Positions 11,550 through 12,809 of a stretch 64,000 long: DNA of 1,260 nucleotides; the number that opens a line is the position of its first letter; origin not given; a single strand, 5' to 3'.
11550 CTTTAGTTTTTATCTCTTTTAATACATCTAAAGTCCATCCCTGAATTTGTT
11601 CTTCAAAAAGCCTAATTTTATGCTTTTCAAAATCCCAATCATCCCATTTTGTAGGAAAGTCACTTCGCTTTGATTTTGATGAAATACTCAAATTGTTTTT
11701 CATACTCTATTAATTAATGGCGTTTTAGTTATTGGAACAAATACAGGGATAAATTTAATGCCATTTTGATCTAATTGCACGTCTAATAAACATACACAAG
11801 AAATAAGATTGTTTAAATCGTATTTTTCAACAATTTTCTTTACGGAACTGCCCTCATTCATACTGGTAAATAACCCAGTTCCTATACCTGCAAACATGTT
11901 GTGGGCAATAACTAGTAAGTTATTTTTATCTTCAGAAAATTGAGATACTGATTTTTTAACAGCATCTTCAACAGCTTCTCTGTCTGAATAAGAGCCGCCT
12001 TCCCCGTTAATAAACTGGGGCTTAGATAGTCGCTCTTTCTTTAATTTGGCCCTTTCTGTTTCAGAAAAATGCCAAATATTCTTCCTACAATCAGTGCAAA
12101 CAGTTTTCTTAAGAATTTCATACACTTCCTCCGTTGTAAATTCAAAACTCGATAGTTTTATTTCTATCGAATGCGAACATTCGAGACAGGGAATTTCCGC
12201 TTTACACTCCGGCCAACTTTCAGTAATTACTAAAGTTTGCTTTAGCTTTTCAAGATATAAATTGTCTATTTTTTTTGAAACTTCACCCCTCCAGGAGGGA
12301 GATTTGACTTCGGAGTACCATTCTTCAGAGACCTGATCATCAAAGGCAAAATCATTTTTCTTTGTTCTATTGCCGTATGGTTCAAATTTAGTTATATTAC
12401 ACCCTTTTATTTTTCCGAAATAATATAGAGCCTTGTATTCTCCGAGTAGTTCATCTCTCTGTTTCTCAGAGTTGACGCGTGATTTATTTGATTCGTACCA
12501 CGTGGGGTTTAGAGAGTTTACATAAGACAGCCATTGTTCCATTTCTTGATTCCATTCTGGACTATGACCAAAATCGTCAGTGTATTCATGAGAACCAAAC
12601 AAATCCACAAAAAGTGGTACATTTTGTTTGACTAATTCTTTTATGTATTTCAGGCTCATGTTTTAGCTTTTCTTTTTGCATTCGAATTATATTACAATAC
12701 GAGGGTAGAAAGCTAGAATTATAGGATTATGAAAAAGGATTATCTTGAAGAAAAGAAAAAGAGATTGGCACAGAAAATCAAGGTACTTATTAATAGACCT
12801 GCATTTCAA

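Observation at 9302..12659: Tightly packed five-gene minus-strand operon of unknown function containing an HNH nuclease, inside the phage-like element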

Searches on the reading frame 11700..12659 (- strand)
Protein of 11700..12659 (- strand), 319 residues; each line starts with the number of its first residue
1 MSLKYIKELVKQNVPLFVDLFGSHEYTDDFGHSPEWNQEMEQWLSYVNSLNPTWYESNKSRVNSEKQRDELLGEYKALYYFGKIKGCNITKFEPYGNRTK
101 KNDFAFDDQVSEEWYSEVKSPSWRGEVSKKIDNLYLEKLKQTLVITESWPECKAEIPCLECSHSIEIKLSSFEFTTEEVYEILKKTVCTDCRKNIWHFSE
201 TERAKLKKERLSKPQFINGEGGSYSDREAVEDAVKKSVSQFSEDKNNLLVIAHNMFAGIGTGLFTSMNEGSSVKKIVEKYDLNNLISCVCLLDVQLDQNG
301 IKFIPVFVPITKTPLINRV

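Call 3: search_protein_families(library=pfam, proteins=[window:11700-12659:-], max_evalue=1)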
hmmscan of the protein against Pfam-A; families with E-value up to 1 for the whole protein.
window:11700-12659:- (319 aa): 1 family
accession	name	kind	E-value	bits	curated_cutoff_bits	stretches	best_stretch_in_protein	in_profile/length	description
PF15524.11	Ntox17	-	0.79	10.4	25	0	86-119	45-78/98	Novel toxin 17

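Call 4: search_protein_families(library=padloc, proteins=[window:11700-12659:-], max_evalue=1)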
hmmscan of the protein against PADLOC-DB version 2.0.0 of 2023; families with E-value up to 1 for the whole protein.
window:11700-12659:- (319 aa): 0 families

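Call 5: search_protein_families(library=phrogs, proteins=[window:11700-12659:-], max_evalue=1)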
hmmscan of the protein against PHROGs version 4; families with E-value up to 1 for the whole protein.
window:11700-12659:- (319 aa): 4 families
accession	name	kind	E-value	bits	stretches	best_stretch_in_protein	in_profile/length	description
phrog_2834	-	unknown function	0.011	16.6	1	155-209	15-73/78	-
phrog_22743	-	unknown function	0.11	13.9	1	233-313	6-83/103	-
phrog_21782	-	unknown function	0.36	11.9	0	192-210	22-39/108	-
phrog_6107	-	unknown function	0.44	11.5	1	185-219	22-54/58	-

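Call 6: search_protein_families(library=ncbifam, proteins=[window:11700-12659:-], max_evalue=1)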
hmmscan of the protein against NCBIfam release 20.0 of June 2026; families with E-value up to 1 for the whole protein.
window:11700-12659:- (319 aa): 1 family
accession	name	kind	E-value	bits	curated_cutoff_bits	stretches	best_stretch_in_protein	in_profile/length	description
NF041243.1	T6SS_IglJ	equivalog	0.039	13.3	100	1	273-318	4-47/223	type VI secretion system baseplate protein IglJ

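Call 12: find_homologous_proteins(query=window:11700-12659:-)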
Query window:11700-12659:- (319 aa): 33 proteins with E <= 0.001 among 1444 candidates.
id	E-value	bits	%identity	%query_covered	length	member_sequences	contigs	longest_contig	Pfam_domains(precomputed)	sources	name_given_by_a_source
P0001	3.2e-194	662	91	99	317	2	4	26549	-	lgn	-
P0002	1.4e-184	631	85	99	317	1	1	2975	-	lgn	-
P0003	1.4e-183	627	85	99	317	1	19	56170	-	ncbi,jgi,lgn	jgi:hypothetical protein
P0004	4.0e-181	619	84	100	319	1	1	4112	-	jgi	jgi:hypothetical protein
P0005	5.5e-165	566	77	99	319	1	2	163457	-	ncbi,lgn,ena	-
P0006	8.4e-152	523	72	99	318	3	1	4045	-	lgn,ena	-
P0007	4.4e-151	521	70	98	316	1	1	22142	-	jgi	jgi:hypothetical protein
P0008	2.4e-146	505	69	99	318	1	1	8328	-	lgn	-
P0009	1.2e-132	460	68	93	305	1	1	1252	-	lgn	-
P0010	1.2e-117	411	61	93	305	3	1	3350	-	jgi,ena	-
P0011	1.7e-116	407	60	95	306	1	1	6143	-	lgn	-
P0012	1.9e-116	407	58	96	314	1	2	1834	-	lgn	-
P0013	5.3e-115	402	60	93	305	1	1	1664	-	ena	-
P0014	3.1e-114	400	58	94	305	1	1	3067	-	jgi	-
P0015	2.1e-111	390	55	94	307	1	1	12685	-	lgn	-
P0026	2.0e-55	206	34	92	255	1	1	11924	-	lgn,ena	-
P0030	1.7e-37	147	42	38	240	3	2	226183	-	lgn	-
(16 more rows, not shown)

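Call 14: find_encoding_contigs(protein=P0005, flank=6000, max_places=2)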
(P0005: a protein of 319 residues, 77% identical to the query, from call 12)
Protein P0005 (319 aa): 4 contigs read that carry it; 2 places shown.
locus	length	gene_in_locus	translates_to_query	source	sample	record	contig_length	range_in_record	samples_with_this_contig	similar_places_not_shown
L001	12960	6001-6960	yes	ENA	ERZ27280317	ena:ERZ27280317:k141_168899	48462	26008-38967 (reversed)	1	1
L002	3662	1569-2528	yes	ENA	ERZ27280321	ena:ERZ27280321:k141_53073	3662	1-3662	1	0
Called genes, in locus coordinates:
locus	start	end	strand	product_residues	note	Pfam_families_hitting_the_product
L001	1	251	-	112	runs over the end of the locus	-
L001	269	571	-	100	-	PF08922:DUF1905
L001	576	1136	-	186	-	-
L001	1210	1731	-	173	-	PF01641:SelR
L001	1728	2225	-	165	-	PF01625:PMSR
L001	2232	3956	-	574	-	PF02683:DsbD_TM, PF00578:AhpC-TSA, PF08534:Redoxin, PF13905:Thioredoxin_8, PF17991:Thioredoxin_10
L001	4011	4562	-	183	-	PF08534:Redoxin (weak), PF00578:AhpC-TSA (weak), PF00085:Thioredoxin, PF13098:Thioredoxin_2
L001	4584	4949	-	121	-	-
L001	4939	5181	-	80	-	PF02796:HTH_7 (weak), PF12844:HTH_19, PF13443:HTH_26 (faint), PF13560:HTH_31 (weak), PF01381:HTH_3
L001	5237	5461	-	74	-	PF24250:HVO_2718 (faint), PF13560:HTH_31, PF12844:HTH_19, PF01381:HTH_3, PF13443:HTH_26 (weak)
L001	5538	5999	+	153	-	-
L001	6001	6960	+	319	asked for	-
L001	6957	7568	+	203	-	PF14279:HNH_5 (weak)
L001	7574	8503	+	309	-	-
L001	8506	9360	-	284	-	PF13814:Replic_Relax (weak)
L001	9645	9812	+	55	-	-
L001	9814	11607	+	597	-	PF00239:Resolvase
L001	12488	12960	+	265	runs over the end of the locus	PF20247:DUF6602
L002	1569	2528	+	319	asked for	-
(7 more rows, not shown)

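Call 15: find_encoding_contigs(protein=P0007, flank=6000, max_places=2)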
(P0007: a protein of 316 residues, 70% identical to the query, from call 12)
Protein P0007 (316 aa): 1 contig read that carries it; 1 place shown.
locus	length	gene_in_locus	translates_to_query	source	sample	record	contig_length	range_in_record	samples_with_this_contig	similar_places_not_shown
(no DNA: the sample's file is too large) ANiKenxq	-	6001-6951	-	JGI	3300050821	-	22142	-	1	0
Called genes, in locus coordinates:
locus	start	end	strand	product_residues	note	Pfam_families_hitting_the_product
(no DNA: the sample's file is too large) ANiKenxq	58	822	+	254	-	PF01569:PAP2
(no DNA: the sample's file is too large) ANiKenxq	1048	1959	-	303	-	PF09995:MPAB_Lcp_cat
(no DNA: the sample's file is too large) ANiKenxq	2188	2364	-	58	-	-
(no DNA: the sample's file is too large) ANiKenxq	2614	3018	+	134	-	-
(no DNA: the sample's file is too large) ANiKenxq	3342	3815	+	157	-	-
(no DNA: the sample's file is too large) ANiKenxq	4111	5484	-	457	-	-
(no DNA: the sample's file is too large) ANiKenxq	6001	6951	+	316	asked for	-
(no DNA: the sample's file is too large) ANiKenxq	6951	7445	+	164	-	-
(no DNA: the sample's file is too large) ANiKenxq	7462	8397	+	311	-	-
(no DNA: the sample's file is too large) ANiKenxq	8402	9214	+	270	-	-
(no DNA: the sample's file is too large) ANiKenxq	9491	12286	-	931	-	PF04313:HSDR_N, PF04851:ResIII, PF00270:DEAD, PF18766:SWI2_SNF2, PF22679:T1R_D3-like, PF12008:EcoR124_C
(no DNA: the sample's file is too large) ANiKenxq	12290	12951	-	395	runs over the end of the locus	PF01420:Methylase_S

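Call 16: find_encoding_contigs(protein=P0015, flank=6000, max_places=2)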
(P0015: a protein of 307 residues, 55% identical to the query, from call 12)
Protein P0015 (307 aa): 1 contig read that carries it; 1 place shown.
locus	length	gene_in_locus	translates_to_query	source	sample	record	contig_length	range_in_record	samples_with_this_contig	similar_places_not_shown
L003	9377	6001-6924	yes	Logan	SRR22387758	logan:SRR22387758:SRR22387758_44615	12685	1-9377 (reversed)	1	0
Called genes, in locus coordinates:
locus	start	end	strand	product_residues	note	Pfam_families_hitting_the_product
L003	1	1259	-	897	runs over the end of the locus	PF01170:UPF0020 (faint), PF05175:MTS (faint), PF01555:N6_N4_Mtase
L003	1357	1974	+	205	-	PF01726:LexA_DNA_bind, PF00717:Peptidase_S24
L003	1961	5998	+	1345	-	PF28130:DUF8371 (faint)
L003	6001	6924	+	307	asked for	-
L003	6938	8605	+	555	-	-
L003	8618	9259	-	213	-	-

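Call 18: find_encoding_contigs(protein=P0026, flank=6000, max_places=2)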
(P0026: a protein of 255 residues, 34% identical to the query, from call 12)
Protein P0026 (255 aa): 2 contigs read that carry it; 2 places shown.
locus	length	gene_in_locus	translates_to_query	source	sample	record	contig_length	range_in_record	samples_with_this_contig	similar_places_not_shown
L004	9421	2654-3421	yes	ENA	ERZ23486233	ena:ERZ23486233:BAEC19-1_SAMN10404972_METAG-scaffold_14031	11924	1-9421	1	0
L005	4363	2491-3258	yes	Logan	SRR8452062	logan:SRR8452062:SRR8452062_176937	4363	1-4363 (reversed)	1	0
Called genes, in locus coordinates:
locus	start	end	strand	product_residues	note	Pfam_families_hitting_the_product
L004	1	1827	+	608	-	?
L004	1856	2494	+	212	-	-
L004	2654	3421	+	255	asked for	-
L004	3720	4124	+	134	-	-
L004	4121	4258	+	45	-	-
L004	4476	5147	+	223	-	-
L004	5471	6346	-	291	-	-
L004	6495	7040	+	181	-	PF00929:RNase_T, PF13482:RNase_H_2 (faint)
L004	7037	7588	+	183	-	PF00929:RNase_T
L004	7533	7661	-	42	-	-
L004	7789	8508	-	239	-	PF00156:Pribosyltran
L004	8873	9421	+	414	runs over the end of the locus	PF11104:PilM_2, PF14450:FtsA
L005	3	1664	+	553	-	?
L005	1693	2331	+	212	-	-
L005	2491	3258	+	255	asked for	-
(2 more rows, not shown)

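Call 19: find_encoding_contigs(protein=P0030, flank=6000, max_places=2)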
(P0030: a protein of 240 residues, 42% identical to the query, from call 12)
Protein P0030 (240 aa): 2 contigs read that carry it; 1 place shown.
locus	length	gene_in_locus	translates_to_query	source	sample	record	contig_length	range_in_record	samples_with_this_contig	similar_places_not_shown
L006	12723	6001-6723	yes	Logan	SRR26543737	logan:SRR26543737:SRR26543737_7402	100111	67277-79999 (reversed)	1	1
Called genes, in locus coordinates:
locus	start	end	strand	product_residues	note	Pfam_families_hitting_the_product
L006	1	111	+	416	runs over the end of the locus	PF13529:Peptidase_C39_2 (faint)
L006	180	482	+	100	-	PF07659:DUF1599 (weak)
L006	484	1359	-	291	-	PF12705:PDDEXK_1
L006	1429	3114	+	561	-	-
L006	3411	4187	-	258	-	-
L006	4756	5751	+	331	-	PF02016:Peptidase_S66, PF17676:Peptidase_S66C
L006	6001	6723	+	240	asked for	-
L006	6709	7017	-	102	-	-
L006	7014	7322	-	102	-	-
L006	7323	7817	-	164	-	PF13302:Acetyltransf_3 (weak), PF00583:Acetyltransf_1, PF13508:Acetyltransf_7 (faint), PF08445:FR47 (weak)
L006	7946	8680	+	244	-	PF02535:Zip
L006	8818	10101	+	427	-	PF07690:MFS_1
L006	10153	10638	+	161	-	PF12840:HTH_20 (weak), PF01022:HTH_5, PF04945:YHS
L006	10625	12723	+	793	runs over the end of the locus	PF00403:HMA, PF08282:Hydrolase_3 (faint), PF00122:E1-E2_ATPase, PF00702:Hydrolase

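Call 35: search_solved_structures(query=A1, max_evalue=10)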
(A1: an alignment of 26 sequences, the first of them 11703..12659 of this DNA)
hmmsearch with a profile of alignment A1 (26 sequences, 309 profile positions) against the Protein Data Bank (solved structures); distinct sequences matched with E-value up to 10: 4.
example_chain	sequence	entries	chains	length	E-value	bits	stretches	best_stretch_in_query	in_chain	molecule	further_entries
6agb_K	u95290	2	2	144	0.067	15.4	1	133-191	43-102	Ribonuclease P protein subunit RPR2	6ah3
6zxw_H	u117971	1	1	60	0.35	13.1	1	148-184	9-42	Uncharacterized protein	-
1mey_C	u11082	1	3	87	0.4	12.9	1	149-221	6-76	CONSENSUS ZINC FINGER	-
2gqj_A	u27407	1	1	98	0.58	12.4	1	143-187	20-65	Zinc finger protein KIAA1196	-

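Call 37: find_related_loci(query=A1, collection=metagenome_contigs, flank=8000)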
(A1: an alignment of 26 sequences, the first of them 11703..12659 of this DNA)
Query A1 (319 aa) in metagenome_contigs; peptide patterns used: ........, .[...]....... (x = any residue, [..] = any of these).
255 stretches matched a pattern; 16 encode a relative of the query (tblastn E <= 1e-3); 16 distinct loci.
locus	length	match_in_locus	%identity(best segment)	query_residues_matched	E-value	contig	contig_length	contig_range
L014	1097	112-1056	86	5-319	0e+0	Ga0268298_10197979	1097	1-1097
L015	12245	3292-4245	69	1-318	4e-151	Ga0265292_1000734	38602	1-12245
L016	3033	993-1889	61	17-314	6e-127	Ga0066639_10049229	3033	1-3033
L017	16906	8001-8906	56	17-316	1e-113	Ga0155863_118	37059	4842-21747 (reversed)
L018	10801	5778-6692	40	10-317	1e-69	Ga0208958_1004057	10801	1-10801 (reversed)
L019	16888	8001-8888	45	17-309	5e-83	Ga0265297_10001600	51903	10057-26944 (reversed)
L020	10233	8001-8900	39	12-314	3e-67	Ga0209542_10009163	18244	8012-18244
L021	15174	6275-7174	39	12-314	3e-67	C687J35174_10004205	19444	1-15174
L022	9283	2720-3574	40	10-296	8e-66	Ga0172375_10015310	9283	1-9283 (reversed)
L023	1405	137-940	37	13-281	3e-60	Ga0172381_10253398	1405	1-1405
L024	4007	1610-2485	37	5-296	2e-53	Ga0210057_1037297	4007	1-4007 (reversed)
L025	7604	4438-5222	40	1-296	1e-47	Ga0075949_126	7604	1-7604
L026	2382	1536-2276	46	4-313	8e-33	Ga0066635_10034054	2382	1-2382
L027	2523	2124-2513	43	4-127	1e-29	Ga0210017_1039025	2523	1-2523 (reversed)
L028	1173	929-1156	51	4-80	6e-21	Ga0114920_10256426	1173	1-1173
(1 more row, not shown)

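Call 39: find_related_loci(query=A1, collection=genome_contigs, flank=8000)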
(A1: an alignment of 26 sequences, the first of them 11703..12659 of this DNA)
Query A1 (319 aa) in genome_contigs; peptide patterns used: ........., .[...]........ (x = any residue, [..] = any of these).
17 stretches matched a pattern; 2 encode a relative of the query (tblastn E <= 1e-3); 2 distinct loci.
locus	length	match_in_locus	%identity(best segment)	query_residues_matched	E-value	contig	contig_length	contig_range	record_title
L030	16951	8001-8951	76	1-317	3e-170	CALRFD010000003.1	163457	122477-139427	MAG: Patescibacteria group bacterium isolate Ike-100m-12 genome assembly, contig: Ike-100-c31, whole genome shotgun sequ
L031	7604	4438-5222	40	1-296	3e-48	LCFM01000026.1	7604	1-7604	MAG: Parcubacteria group bacterium GW2011_GWA2_43_13 UV70_C0026, whole genome shotgun sequence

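Call 40: predict_structure(alignment_id=A1)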
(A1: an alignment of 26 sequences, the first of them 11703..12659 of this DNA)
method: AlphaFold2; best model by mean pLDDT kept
length: 319 residues; sequences in the alignment: 26
mean_pLDDT: 86.5   pTM: 0.79
mean pLDDT of the five models: 86.5, 85.3, 85.0, 84.5, 82.4
residues with pLDDT >= 90: 181; 70-90: 106; 50-70: 30; < 50: 2
segments of 3 or more residues with pLDDT < 50: none
pLDDT, mean of each block of 10 residues (from residue 1): 70 91 79 88 97 95 88 95 96 91 96 96 77 91 83 89 90 84 94 92 88 63 67 92 95 66 68 92 95 84 91 83
secondary structure, 60 per line:
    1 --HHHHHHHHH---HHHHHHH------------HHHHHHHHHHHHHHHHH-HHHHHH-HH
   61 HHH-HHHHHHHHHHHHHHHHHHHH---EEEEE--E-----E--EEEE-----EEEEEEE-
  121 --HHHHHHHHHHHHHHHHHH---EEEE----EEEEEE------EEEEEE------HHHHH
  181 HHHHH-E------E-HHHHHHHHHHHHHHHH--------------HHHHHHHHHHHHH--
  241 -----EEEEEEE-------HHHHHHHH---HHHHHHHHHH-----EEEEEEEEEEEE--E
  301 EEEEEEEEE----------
elements in order: H3-11 H15-21 H34-50 H52-57 H59-63 H65-84 E88-92 E104-107 E113-119 H123-140 E144-147 E152-157 E164-169 H176-185 H196-211 H226-238 E246-252 H260-267 H271-280 E286-297 E300-309

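Call 45: fold_search(model_id=the predicted structure, library=pdb)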
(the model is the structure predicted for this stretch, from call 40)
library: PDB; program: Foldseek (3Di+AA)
matches with E <= 10: 808; with E <= 0.001: 0
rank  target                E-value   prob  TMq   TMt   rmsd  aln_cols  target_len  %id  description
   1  9iac_A                1.4e-02  0.18  0.12  0.14  19.8       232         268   15  Structure of the Argonaute-associated Cas4 family protein 1 (ACE1) from Microcystis aeruginosa (MaACE1) (released 2025-04-23)
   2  5cs4_B                1.7e-02  0.11  0.14  0.13  23.5       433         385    8  Crystal structure of domains AC3-AC5 of yeast acetyl-CoA carboxylase (released 2015-10-28)
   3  9iac_B                2.2e-02  0.20  0.14  0.15  19.4       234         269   14  Structure of the Argonaute-associated Cas4 family protein 1 (ACE1) from Microcystis aeruginosa (MaACE1) (released 2025-04-23)
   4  9iab_B                4.5e-02  0.16  0.15  0.18  20.3       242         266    8  Structure of the Argonaute-associated Cas4 family protein 1 (ACE1) from Chroococcidiopsis thermalis (CtACE1) (released 2025-04-23)
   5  6olk_A                5.6e-02  0.06  0.11  0.10  25.5       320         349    8  CryoEM structure of PilT4 from Geobacter metallireducens without adding nucleotide: C3ocococ conformation (released 2019-11-20)
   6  9iab_A                7.1e-02  0.14  0.14  0.16  19.6       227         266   10  Structure of the Argonaute-associated Cas4 family protein 1 (ACE1) from Chroococcidiopsis thermalis (CtACE1) (released 2025-04-23)
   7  3bs4_A                1.0e-01  0.15  0.12  0.14  10.9       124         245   15  Crystal structure of uncharacterized protein PH0321 from Pyrococcus horikoshii in complex with an unknown peptide (released 2008-01-15)
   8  5cs4_A                1.6e-01  0.08  0.14  0.11  23.4       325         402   11  Crystal structure of domains AC3-AC5 of yeast acetyl-CoA carboxylase (released 2015-10-28)
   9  3euj_A                1.6e-01  0.03  0.10  0.08  19.8       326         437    8  Crystal structure of MukE-MukF(residues 292-443)-MukB(head domain)-ATPgammaS complex, symmetric dimer (released 2009-01-20)
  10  5i6i_B                1.7e-01  0.07  0.17  0.05  22.7       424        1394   11  Crystal structure of a dBCCP-variant of Chaetomium thermophilum acetyl-CoA carboxylase (released 2016-04-20)
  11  9kqh_A                2.1e-01  0.05  0.10  0.05  24.5       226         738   11  Crystal structure of Finegoldia magna DinG in complex with ssDNA and ADPNP (released 2025-12-03)
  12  2p7p_D                2.4e-01  0.08  0.09  0.18  21.0       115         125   10  Crystal structure of genomically encoded fosfomycin resistance protein, FosX, from Listeria monocytogenes complexed wi (released 2007-07-17)
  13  5trc_B                2.7e-01  0.05  0.13  0.11  24.5       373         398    9  Crystal structure of phosphorylated AC3-AC5 domains of yeast acetyl-CoA carboxylase (released 2016-12-07)
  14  7s65_C                3.0e-01  0.08  0.12  0.10  10.1       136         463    8  Compressed conformation of nighttime state KaiC (released 2021-09-22)
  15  5csl_A                3.8e-01  0.10  0.19  0.04  13.3       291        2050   10  Crystal structure of the 500 kD yeast acetyl-CoA carboxylase holoenzyme dimer (released 2015-10-28)
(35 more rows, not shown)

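Call 51: search_protein_families(library=pfam, proteins=[L018:3249-6728:+, L003:1961-5998:+, L003:6938-8605:+, L017:4815-7622:+, L016:1916-2536:+, L017:9546-10292:+, L016:76-972:+, L018:140-2653:+, L018:7435-10488:+, L001:5538-5999:+], max_evalue=0.01)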
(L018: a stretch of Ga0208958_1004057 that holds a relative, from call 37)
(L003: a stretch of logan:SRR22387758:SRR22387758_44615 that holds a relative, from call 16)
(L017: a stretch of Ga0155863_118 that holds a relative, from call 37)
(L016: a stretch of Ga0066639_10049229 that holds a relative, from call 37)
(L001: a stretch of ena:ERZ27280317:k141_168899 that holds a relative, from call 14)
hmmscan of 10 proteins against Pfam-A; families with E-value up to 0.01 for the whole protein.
L018:3249-6728:+ (1159 aa): 6 families
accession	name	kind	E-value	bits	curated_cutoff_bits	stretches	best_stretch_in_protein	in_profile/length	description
PF02384.22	N6_Mtase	-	3.4e-52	178.2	20.4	1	133-431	4-292/311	N-6 DNA Methylase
PF01420.25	Methylase_S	-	5.2e-24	85.8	22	2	501-646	3-158/168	Type I restriction modification DNA specificity domain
PF07669.17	Eco57I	-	2.3e-08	34.7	25.3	1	223-340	2-156/171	Eco57I restriction-modification methylase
PF01170.24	UPF0020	-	2.7e-07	30.9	22.3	1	165-335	20-183/197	RMKL-like, methyltransferase domain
PF13847.12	Methyltransf_31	-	8.7e-05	22.7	27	1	172-276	2-84/145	Methyltransferase domain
PF05175.20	MTS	-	0.0033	17.5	23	0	226-280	60-112/170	Methyltransferase small domain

L003:1961-5998:+ (1345 aa): 2 families
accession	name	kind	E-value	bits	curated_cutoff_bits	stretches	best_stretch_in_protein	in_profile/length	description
PF05729.18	NACHT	-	7.6e-05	23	26.7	1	66-203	7-162/167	NACHT domain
PF13401.12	AAA_22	-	0.003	18.3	27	0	63-110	9-56/130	AAA domain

L003:6938-8605:+ (555 aa): 1 family
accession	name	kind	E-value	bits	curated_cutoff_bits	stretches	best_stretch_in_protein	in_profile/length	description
PF24042.1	DUF7351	-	0.0038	17.4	31.2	0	100-139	68-103/177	Domain of unknown function (DUF7351)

L017:4815-7622:+ (935 aa): 4 families
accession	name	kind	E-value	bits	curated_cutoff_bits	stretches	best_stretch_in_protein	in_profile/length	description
PF18135.7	Type_ISP_C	-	5.6e-44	151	25.9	1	693-934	1-225/342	Type ISP C-terminal specificity domain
PF02384.22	N6_Mtase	-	1.9e-13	50.9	20.4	1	296-528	3-154/311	N-6 DNA Methylase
PF07669.17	Eco57I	-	1.7e-06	28.6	25.3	1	416-593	3-165/171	Eco57I restriction-modification methylase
PF20473.4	MmeI_Mtase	-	0.00066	19.4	27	1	368-509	16-153/259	MmeI, DNA-methyltransferase domain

L016:1916-2536:+ (206 aa): 0 families

L017:9546-10292:+ (248 aa): 0 families

L016:76-972:+ (298 aa): 0 families

L018:140-2653:+ (837 aa): 8 families
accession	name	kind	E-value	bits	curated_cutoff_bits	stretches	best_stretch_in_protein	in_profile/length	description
PF04851.21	ResIII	-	2.1e-39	135.5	22.5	1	188-340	4-163/164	Type III restriction enzyme, res subunit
PF18766.7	SWI2_SNF2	-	1.8e-13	51.1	26.7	1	191-341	1-157/221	SWI2/SNF2 ATPase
PF00270.35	DEAD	-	3e-12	47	26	1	189-340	1-161/167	DEAD/DEAH box helicase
PF04313.20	HSDR_N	-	3.2e-07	30.8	25.1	1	43-119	113-195/198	Type I restriction enzyme R protein N terminus (HSDR_N)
PF13588.12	HSDR_N_2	-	1.2e-05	25.8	25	1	55-120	34-100/110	Type I restriction enzyme R protein N terminus (HSDR_N)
PF00271.37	Helicase_C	-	0.00024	21.8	23.5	1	529-582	56-109/110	Helicase conserved C-terminal domain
PF00176.29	SNF2-rel_dom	-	0.00086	18.9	24.9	1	191-339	1-163/290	SNF2-related domain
PF13499.12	EF-hand_7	-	0.0032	18.2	30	0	35-62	32-59/67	EF-hand domain pair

L018:7435-10488:+ (1017 aa): 1 family
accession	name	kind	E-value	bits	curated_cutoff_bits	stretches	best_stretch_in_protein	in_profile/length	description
PF07693.20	KAP_NTPase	-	1.4e-42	146.4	20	1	173-447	2-287/293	KAP family P-loop domain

L001:5538-5999:+ (153 aa): 0 families
